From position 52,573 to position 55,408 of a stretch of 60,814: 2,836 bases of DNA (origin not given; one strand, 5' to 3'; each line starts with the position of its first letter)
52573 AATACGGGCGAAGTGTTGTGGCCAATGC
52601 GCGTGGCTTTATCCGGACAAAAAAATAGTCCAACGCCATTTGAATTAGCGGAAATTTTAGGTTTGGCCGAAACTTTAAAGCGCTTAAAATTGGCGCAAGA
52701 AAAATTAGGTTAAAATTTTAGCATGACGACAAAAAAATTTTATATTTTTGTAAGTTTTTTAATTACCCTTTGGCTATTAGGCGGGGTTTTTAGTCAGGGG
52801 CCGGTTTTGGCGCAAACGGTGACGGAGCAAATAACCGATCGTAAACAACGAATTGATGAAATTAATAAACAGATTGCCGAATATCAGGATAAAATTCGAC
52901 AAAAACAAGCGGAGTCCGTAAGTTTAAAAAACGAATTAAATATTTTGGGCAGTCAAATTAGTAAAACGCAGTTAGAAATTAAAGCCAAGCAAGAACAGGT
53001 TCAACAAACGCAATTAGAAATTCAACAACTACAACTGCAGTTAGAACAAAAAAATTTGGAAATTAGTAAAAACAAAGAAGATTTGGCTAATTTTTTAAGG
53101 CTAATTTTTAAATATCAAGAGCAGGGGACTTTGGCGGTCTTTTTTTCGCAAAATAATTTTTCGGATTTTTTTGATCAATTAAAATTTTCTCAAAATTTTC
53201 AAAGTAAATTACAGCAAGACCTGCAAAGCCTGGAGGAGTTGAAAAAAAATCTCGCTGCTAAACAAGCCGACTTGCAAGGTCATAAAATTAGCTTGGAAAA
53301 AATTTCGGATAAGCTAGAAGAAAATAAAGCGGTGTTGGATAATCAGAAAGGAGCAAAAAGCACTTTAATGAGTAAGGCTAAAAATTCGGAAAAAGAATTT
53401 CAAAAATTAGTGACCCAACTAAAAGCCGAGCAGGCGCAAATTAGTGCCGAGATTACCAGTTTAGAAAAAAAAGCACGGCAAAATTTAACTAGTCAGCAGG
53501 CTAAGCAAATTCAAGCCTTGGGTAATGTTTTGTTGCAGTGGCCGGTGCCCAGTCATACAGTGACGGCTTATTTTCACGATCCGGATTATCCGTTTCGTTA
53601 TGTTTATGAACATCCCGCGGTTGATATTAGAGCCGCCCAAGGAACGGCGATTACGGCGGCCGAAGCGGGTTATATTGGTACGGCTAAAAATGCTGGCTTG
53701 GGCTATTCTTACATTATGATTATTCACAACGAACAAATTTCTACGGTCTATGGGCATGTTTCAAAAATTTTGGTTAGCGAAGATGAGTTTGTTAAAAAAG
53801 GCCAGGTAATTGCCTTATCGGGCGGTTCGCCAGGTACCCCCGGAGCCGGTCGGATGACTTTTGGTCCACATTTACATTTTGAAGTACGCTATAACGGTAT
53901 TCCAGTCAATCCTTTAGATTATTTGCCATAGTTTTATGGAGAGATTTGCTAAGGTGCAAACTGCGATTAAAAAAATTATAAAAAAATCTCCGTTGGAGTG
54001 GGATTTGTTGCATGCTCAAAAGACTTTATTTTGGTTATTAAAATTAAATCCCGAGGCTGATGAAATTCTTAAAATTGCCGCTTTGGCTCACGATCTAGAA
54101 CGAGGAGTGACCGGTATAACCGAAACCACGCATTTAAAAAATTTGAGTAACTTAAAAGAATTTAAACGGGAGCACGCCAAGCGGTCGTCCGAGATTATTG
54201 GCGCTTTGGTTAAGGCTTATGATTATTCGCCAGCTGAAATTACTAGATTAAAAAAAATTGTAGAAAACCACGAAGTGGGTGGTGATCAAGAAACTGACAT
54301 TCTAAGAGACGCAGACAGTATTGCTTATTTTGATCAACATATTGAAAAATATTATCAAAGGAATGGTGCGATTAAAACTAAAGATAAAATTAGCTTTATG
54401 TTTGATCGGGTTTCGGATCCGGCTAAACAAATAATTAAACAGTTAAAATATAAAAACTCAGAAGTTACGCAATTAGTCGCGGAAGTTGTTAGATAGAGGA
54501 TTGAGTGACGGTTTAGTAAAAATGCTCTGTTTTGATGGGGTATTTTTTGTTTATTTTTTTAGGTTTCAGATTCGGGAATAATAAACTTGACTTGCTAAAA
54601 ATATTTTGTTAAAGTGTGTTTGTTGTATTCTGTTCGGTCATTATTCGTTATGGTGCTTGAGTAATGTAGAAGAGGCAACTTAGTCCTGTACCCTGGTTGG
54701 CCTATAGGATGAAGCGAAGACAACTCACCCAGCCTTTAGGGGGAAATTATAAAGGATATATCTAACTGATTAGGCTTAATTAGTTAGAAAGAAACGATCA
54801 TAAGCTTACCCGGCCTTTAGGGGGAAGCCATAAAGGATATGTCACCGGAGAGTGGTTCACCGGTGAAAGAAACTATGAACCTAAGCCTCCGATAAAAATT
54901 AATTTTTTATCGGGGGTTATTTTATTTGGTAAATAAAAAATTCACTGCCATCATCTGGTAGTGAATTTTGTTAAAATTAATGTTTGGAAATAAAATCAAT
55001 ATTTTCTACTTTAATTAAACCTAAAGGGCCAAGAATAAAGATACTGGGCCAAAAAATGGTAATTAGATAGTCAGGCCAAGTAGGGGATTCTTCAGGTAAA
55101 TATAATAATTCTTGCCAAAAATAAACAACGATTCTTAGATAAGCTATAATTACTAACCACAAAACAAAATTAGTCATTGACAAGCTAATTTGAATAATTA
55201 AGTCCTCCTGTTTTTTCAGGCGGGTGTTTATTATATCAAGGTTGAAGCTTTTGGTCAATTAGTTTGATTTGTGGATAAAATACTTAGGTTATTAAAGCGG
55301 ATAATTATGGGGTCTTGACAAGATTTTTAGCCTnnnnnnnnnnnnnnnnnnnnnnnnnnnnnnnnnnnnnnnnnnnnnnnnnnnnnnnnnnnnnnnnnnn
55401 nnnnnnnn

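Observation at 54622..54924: Stand-alone RNA made of tandem modules with internal covariation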

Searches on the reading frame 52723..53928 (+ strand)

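Call 79: search_protein_families(library=pfam, proteins=[window:52723-53928:+], max_evalue=0.01)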
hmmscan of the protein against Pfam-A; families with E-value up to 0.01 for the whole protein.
window:52723-53928:+ (402 aa): 3 families
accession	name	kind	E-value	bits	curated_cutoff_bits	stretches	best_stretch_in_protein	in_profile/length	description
PF01551.29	Peptidase_M23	-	1.1e-23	83.6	28.7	1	296-397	2-96/96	Peptidase family M23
PF14932.11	HAUS-augmin3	-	0.00018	21.5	29.4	1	35-152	66-183/260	HAUS augmin-like complex subunit 3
PF08614.16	ATG16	-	0.002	18.8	33.7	1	40-119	100-179/200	Autophagy protein 16 (ATG16)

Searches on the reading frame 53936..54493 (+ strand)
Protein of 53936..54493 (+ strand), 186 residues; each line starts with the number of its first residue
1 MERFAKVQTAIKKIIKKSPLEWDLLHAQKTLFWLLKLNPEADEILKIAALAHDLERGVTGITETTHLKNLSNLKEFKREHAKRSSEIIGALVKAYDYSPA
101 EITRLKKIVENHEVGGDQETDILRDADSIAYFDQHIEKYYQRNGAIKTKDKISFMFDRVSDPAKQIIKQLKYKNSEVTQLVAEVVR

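Call 16: find_homologous_proteins(query=window:53936-54493:+)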
Query window:53936-54493:+ (186 aa): 20 proteins with E <= 0.001 among 159 candidates.
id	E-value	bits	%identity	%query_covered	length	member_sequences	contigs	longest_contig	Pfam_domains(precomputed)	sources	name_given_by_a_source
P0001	9.9e-115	398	100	100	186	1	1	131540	PF13875.13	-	-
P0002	1.5e-60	222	56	98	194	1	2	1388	PF01966.29,PF13875.13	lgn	-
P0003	6.2e-60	220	56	98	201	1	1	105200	PF01966.29,PF13875.13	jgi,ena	-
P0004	3.4e-59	217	55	98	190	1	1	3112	PF01966.29,PF13875.13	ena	-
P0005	4.1e-59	217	57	99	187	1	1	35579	PF01966.29,PF13875.13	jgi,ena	-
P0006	1.0e-58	216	56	98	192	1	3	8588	PF01966.29,PF13875.13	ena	-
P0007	3.8e-55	204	55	97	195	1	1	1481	PF01966.29,PF13875.13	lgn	-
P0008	4.1e-54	201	53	98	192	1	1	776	PF01966.29,PF13875.13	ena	-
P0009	2.2e-51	192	48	99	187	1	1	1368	PF13875.13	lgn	-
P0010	5.2e-51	191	59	81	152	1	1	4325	PF01966.29,PF13875.13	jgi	jgi:hypothetical protein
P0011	6.7e-50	187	51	99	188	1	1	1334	PF01966.29,PF13875.13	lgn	-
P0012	6.3e-48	181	50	96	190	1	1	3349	PF13875.13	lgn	-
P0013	3.3e-47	178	46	99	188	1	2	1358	PF01966.29,PF13875.13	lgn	-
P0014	6.9e-47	177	47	98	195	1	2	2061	PF01966.29,PF13875.13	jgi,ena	jgi:hypothetical protein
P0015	7.6e-47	177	48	99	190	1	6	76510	PF01966.29,PF13875.13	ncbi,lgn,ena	ncbi:MAG: DUF4202 family protein [Patescibacteria group bacterium]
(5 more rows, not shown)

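Call 18: find_encoding_contigs(protein=P0003, flank=3000, max_places=2)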
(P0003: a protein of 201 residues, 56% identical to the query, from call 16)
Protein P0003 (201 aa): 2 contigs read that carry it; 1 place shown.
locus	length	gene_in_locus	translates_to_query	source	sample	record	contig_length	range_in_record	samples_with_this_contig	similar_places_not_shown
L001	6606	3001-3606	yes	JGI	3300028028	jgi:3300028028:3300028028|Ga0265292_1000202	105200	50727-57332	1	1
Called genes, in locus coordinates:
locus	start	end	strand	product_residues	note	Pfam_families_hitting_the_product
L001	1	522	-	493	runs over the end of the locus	PF04073:tRNA_edit, PF00579:tRNA-synt_1b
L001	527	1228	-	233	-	PF01177:Asp_Glu_race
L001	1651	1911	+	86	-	PF15919:HicB_lk_antitox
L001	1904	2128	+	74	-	PF07927:HicA_toxin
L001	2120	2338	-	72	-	-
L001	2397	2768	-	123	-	-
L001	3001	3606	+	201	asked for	PF13875:DUF4202, PF01966:HD (weak)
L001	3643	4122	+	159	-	PF01230:HIT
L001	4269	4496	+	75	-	-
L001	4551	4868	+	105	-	-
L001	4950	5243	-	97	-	PF12647:RNHCP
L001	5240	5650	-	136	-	PF04977:DivIC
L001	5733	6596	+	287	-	PF13495:Phage_int_SAM_4, PF02899:Phage_int_SAM_1, PF00589:Phage_integrase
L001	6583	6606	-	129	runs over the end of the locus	PF01850:PIN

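Call 19: find_encoding_contigs(protein=P0005, flank=3000, max_places=2)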
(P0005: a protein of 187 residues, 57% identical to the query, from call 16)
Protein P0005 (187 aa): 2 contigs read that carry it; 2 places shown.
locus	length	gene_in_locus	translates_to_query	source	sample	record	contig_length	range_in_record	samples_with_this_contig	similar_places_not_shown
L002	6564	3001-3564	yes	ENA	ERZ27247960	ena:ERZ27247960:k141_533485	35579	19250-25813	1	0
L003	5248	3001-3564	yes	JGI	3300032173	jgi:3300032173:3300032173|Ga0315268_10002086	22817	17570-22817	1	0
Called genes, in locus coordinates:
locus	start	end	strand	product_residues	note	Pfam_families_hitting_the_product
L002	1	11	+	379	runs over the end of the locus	PF00871:Acetate_kinase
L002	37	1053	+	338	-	PF02776:TPP_enzyme_N, PF01855:POR_N, PF02780:Transketolase_C (weak), PF17147:PFOR_II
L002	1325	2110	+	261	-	PF02775:TPP_enzyme_C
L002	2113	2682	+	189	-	PF01558:POR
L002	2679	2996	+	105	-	PF14697:Fer4_21 (faint), PF12797:Fer4_2 (faint), PF13237:Fer4_10 (weak), PF12838:Fer4_7 (weak)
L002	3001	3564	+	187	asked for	PF13875:DUF4202, PF01966:HD (weak)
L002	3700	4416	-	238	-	-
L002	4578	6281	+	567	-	PF01368:DHH, PF02272:DHHA1, PF17768:RecJ_OB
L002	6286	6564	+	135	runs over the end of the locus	PF00075:RNase_H, PF13456:RVT_3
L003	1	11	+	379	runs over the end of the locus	PF00871:Acetate_kinase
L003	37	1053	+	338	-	PF02776:TPP_enzyme_N, PF01855:POR_N, PF02780:Transketolase_C (weak), PF17147:PFOR_II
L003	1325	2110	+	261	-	PF02775:TPP_enzyme_C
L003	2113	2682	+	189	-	PF01558:POR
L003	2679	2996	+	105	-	PF14697:Fer4_21 (faint), PF12797:Fer4_2 (faint), PF13237:Fer4_10 (weak), PF12838:Fer4_7 (weak)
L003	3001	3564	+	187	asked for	PF13875:DUF4202, PF01966:HD (weak)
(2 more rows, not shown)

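Call 38: find_encoding_contigs(protein=P0002, flank=5000, max_places=3)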
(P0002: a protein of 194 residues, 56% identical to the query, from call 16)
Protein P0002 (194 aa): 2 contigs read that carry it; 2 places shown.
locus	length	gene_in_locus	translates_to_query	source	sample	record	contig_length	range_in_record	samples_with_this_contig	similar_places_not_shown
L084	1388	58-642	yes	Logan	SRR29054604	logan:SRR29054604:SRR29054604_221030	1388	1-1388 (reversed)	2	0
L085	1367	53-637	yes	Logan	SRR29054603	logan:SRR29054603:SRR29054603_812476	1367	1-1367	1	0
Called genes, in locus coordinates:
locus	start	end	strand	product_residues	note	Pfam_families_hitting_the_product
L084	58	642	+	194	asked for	PF13875:DUF4202, PF01966:HD (weak)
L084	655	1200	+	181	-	PF28549:NDPSase_N, PF00293:NUDIX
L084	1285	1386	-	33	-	?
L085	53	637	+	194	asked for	PF13875:DUF4202, PF01966:HD (weak)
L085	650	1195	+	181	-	PF28549:NDPSase_N, PF00293:NUDIX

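Call 39: find_encoding_contigs(protein=P0006, flank=5000, max_places=3)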
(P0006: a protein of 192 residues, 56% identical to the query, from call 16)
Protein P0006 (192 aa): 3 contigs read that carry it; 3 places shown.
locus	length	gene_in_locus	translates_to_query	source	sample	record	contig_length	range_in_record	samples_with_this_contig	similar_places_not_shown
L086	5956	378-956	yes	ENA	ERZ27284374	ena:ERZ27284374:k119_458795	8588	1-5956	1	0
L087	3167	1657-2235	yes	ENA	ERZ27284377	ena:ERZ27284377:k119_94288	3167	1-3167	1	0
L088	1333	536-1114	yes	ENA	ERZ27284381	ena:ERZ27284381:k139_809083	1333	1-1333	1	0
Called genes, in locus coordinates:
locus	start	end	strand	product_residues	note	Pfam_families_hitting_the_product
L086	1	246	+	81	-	?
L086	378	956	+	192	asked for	PF13875:DUF4202, PF01966:HD (weak)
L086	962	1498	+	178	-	PF28549:NDPSase_N, PF00293:NUDIX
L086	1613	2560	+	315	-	PF01699:Na_Ca_ex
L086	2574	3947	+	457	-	-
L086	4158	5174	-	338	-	PF07224:Chlorophyllase, PF01738:DLH, PF00326:Peptidase_S9, PF12146:Hydrolase_4 (faint), PF07859:Abhydrolase_3 (weak)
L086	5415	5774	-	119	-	PF16367:RRM_7 (faint), PF00076:RRM_1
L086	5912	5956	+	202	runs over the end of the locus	PF13482:RNase_H_2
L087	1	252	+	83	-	?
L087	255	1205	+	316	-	-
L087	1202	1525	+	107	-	-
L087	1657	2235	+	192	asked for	PF13875:DUF4202, PF01966:HD (weak)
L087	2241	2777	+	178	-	PF28549:NDPSase_N, PF00293:NUDIX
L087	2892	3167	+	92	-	?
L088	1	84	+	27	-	?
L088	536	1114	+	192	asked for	PF13875:DUF4202, PF01966:HD (weak)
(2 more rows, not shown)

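Call 40: find_encoding_contigs(protein=P0004, flank=5000, max_places=3)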
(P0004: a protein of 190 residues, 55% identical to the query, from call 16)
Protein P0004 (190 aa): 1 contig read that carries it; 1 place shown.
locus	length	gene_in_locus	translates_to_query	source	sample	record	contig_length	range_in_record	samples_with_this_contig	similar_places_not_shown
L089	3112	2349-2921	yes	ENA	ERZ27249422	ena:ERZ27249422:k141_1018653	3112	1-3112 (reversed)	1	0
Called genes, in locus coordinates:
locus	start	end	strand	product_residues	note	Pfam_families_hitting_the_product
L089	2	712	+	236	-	?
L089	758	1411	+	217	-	PF01427:Peptidase_M15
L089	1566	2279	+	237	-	PF01936:NYN (faint)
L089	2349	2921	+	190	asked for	PF13875:DUF4202, PF01966:HD (faint)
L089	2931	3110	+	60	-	?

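Call 57: find_encoding_contigs(protein=P0001, flank=2500, max_places=2)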
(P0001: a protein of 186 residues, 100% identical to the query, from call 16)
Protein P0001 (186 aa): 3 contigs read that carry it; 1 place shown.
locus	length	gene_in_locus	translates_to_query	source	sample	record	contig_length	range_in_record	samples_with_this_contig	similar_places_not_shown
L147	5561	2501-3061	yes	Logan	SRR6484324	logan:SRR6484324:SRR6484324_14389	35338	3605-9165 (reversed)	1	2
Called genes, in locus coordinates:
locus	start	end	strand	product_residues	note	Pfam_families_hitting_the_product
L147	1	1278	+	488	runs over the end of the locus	PF00749:tRNA-synt_1c, PF19269:Anticodon_2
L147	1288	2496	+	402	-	PF01551:Peptidase_M23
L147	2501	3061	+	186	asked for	PF13875:DUF4202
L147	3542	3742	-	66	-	-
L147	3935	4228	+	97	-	PF12840:HTH_20 (weak), PF01022:HTH_5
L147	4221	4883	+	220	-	PF07853:DUF1648, PF13630:SdpI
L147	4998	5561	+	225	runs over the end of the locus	-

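Call 79: search_protein_families(library=pfam, proteins=[window:53936-54493:+], max_evalue=0.01)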
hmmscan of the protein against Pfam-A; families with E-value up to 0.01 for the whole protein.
window:53936-54493:+ (186 aa): 2 families
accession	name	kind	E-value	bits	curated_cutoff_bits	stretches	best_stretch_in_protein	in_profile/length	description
PF13875.12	DUF4202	-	5.1e-20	72.5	35.1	1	17-175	22-178/183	Domain of unknown function (DUF4202)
PF01966.28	HD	-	0.00046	20.9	22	1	34-129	12-113/116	HD domain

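Call 80: search_protein_families(library=padloc, proteins=[window:53936-54493:+], max_evalue=0.01)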
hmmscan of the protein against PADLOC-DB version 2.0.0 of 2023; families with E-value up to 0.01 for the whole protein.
window:53936-54493:+ (186 aa): 0 families

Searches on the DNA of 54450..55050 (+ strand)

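Call 4: search_rna_families(source=window, start=54450, end=55050, threshold=evalue, max_evalue=10, show_alignments=4)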
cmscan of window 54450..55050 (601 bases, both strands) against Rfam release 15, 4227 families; matches with E-value up to 10: 15.
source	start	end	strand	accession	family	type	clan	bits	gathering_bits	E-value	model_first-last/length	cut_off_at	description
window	54883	54972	+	RF02450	ncr1175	Gene; sRNA;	-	25.9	60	0.019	1-110/110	no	Bacillus sRNA ncr1175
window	54932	55047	-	RF00514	His_leader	Cis-reg; leader;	-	18.6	49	1.4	1-126/126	no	Histidine operon leader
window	54849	54981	-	RF01819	RsaD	Gene; sRNA;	-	18.4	50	0.84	1-189/189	no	RNA Staph. aureus D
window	54935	55000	-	RF01470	rli38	Gene; sRNA;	-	18.2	49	7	1-150/150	no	Listeria sRNA rli38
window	54803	54953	-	RF02578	tsr25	Gene; sRNA;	-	17.8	63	0.21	1-181/181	no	S. aureus tsr25 small RNA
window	54871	54977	+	RF02316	TtnuHACA9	Gene; snRNA; snoRNA; HACA-box;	-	16.4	100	6.8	1-135/135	no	Tetrahymena snoRNA TtnuHACA9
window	54877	54969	-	RF02322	TtnuHACA15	Gene; snRNA; snoRNA; HACA-box;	-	16.3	100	4.6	1-117/117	no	Tetrahymena snoRNA TtnuHACA15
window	54840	54927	+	RF00025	Telomerase-cil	Gene;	CL00004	16.1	52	7.4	1-165/165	no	Ciliate telomerase RNA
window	54883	54922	+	RF03630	mir-2818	Gene; miRNA;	-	14.5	90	7.6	1-60/60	no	mir-2818 microRNA precursor family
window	54957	55023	+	RF01626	ceN30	Gene; snRNA; snoRNA; CD-box;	-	14.3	65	5.9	1-73/73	no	Caenorhabditis snoRNA ceN30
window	54882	54967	-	RF02450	ncr1175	Gene; sRNA;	-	14.3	60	7.8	1-110/110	no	Bacillus sRNA ncr1175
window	54864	54942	+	RF02111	IS009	Gene;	-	11.9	117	2.4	1-199/199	no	IS009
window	54802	54868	+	RF02632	Hrs10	Gene; sRNA;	-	11.8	108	8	1-148/148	no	Hfq-regulated sRNA 10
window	54872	54946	-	RF03533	SQ1002_RNA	Gene; sRNA;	-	11.3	128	9.1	40-116/237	no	Clostridioides difficile sRNA SQ1002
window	54939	55050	-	RF02901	AaHKsRNA41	Gene; sRNA;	-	10.6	97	9.1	10-187/187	5'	Aggregatibacter sRNA 41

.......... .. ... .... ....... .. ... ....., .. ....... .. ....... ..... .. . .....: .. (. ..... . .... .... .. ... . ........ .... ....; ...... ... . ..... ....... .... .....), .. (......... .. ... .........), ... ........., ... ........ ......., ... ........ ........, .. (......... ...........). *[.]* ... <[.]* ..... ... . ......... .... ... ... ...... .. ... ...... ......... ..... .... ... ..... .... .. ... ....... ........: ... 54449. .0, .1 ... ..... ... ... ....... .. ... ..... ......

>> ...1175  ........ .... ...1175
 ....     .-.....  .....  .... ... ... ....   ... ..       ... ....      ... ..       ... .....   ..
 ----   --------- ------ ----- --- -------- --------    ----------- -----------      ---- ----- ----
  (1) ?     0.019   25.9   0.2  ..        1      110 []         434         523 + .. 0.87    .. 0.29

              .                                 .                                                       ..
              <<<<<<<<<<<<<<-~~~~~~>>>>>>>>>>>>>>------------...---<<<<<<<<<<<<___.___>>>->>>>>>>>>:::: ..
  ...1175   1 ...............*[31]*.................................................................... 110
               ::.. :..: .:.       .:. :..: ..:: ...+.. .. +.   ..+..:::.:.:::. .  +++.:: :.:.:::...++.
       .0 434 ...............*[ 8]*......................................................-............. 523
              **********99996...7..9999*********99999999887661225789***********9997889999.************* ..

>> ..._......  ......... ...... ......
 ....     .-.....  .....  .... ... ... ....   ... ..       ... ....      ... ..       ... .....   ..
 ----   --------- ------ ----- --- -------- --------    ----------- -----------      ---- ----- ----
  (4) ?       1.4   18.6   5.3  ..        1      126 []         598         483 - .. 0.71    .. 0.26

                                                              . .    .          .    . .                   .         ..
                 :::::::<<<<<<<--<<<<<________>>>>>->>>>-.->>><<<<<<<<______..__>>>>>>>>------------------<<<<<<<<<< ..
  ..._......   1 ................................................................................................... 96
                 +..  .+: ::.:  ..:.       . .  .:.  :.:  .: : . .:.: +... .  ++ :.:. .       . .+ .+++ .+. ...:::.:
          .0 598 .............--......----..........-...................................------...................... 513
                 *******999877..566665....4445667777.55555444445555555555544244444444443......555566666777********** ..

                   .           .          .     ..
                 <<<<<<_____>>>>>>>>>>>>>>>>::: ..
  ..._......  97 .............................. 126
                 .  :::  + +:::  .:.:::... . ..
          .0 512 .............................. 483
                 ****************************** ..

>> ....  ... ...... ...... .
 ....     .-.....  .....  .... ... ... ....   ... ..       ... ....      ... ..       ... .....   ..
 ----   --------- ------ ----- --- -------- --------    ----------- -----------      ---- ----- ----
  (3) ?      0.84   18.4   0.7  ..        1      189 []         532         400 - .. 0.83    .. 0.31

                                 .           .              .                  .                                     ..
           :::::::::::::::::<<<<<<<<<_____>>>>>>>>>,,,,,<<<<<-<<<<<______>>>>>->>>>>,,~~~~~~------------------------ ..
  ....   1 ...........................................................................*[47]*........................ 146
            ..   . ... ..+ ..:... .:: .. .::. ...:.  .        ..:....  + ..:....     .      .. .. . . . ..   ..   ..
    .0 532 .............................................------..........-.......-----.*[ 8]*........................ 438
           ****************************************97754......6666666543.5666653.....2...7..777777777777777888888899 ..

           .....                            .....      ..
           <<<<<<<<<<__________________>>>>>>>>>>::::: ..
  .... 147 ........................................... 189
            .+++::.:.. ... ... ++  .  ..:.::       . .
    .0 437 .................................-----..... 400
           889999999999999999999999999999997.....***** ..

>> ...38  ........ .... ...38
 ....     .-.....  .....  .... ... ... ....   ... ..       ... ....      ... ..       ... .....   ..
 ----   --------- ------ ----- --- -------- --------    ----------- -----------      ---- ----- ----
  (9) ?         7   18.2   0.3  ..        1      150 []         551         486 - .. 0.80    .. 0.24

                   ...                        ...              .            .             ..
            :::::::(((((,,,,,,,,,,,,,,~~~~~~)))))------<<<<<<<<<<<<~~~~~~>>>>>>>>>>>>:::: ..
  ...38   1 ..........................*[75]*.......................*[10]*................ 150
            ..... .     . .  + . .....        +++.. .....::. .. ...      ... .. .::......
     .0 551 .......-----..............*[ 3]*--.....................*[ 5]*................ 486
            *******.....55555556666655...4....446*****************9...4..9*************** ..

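Call 46: search_dna_similar(query=window:54600-54930:+, collection=phages, mode=distant, max_evalue=1)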
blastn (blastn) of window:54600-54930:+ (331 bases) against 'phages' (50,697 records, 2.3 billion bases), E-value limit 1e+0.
No match.

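Call 47: search_dna_similar(query=window:54600-54930:+, collection=plasmids, mode=distant, max_evalue=1)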
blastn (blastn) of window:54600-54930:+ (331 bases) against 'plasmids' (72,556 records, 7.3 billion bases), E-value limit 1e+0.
Records with a match: 6; places in all: 6; records where one place covers at least 80% of the query: 0.
Best place of each record, by identity: 80-90% 6.
By first word of the organism name: Clostridium 6.
By predicted mobility (MOB-suite, as given by PLSDB): non-mobilizable 6.
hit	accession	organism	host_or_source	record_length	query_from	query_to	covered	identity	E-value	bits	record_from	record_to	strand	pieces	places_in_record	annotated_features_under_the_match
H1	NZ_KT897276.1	Clostridium botulinum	-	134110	296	328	10%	87.9%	3e-1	43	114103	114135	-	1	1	none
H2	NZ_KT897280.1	Clostridium botulinum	-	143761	296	328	10%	87.9%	3e-1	43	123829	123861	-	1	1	none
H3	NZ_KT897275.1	Clostridium botulinum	-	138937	296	328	10%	87.9%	3e-1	43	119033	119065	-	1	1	none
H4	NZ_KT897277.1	Clostridium botulinum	-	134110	296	328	10%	87.9%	3e-1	43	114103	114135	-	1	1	none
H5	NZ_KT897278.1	Clostridium botulinum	-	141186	296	328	10%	87.9%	3e-1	43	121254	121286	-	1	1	none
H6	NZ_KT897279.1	Clostridium botulinum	-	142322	296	328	10%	87.9%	3e-1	43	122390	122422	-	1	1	none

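Call 75: build_rna_model(alignment_id=A3, structure=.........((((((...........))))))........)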
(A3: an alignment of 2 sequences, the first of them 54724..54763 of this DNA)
Model R1 built from alignment A3 (2 sequences, 40 columns); structure: as given.
model positions 40; base pairs 6; branch points 0; effective number of sequences 2; information 0.899 bits per position. Calibrated on 0.2 Mb of random sequence (short: E-values are rough).
structure used (alignment columns):
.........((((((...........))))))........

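Call 76: search_with_rna_model(model_id=R1, source=window, filters=off, max_evalue=10, show_alignments=5)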
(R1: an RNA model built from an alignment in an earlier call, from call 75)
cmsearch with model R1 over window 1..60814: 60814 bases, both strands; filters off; matches with E-value up to 10: 8.
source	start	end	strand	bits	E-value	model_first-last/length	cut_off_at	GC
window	54724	54763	+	59.9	4.4e-13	1-40/40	no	0.4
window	54805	54844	+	59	7.4e-13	1-40/40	no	0.5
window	45174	45218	+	12.3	0.87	1-40/40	no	0.42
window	20636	20652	-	12.1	1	1-40/40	no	0.35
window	1272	1321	-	8.8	7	1-40/40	no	0.5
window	14696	14748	+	8.7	7.3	1-40/40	no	0.4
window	40561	40588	-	8.6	8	1-40/40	no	0.61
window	2011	2050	-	8.5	8.3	1-40/40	no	0.28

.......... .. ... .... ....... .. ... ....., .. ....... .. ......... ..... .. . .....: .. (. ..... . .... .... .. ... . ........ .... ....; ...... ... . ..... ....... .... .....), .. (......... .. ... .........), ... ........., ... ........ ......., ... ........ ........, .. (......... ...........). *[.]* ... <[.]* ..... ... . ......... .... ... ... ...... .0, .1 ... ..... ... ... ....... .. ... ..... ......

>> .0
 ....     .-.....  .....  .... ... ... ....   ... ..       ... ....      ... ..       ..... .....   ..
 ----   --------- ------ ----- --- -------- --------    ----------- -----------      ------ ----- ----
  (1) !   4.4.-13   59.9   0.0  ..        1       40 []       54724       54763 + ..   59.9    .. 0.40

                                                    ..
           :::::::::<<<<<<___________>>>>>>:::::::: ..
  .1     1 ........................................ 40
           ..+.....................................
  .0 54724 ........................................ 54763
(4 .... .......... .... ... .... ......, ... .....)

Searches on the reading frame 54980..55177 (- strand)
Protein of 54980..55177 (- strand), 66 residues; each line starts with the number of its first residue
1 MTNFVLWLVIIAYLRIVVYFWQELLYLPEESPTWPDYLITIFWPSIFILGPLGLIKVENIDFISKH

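Call 59: find_homologous_proteins(query=window:54980-55177:-, max_evalue=0.1)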
Query window:54980-55177:- (66 aa): 1 proteins with E <= 0.1 among 1 candidates.
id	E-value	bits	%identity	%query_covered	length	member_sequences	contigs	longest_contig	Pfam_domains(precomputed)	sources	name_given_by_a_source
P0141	2.2e-36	141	100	100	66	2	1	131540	-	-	-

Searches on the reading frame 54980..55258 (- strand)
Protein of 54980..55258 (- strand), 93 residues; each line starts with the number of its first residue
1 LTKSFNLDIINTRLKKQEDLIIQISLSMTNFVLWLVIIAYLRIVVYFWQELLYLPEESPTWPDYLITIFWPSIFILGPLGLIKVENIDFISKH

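Call 69: search_protein_representatives(protein=window:54980-55258:-)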
Query: 93 residues. Proteins with E-value up to 0.001 (for the whole library): 2; up to 1e-10: 2; up to 1e-30: 1. The best 2 are listed.
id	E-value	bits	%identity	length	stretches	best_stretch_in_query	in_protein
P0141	3.1e-36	139.6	100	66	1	28-93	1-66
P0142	5.7e-14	68.2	36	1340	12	64-88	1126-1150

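Call 79: search_protein_families(library=pfam, proteins=[window:54980-55258:-], max_evalue=0.01)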
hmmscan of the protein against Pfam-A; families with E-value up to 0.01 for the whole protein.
window:54980-55258:- (93 aa): 0 families

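Call 80: search_protein_families(library=padloc, proteins=[window:54980-55258:-], max_evalue=0.01)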
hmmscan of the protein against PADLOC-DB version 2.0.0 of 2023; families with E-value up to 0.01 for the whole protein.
window:54980-55258:- (93 aa): 0 families
